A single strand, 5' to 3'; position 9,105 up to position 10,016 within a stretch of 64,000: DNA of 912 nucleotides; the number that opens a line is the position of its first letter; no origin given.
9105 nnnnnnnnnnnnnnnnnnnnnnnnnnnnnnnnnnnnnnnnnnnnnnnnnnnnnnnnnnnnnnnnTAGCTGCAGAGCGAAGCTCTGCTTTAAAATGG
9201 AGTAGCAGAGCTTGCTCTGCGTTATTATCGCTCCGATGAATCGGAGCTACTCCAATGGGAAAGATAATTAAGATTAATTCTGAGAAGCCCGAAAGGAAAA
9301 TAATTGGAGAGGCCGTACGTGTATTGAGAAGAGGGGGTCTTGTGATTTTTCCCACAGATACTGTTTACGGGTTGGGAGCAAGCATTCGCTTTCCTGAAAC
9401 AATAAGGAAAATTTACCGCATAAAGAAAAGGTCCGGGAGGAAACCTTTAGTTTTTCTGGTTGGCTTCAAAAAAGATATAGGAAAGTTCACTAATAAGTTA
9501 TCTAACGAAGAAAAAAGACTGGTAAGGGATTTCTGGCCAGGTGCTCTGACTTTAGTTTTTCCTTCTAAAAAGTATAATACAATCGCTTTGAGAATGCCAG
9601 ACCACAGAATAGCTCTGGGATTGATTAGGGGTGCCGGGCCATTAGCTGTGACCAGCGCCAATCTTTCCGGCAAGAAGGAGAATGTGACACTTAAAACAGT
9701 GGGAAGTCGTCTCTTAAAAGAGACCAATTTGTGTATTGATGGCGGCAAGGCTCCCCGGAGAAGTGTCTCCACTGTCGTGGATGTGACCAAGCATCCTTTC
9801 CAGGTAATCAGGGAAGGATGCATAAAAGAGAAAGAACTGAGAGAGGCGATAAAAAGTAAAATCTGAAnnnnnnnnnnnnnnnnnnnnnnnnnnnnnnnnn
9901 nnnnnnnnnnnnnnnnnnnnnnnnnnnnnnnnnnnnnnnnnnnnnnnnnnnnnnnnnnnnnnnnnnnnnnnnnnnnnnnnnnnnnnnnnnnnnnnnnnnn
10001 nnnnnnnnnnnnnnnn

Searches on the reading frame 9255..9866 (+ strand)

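Call 48: search_protein_families(library=pfam, proteins=[window:9255-9866:+], max_evalue=0.00001)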
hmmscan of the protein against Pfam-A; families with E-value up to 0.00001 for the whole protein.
window:9255-9866:+ (203 aa): 1 family
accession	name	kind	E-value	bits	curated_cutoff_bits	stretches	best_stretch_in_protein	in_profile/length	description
PF01300.24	Sua5_yciO_yrdC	-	9.9e-45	152.6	25.1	1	23-188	2-178/178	Telomere recombination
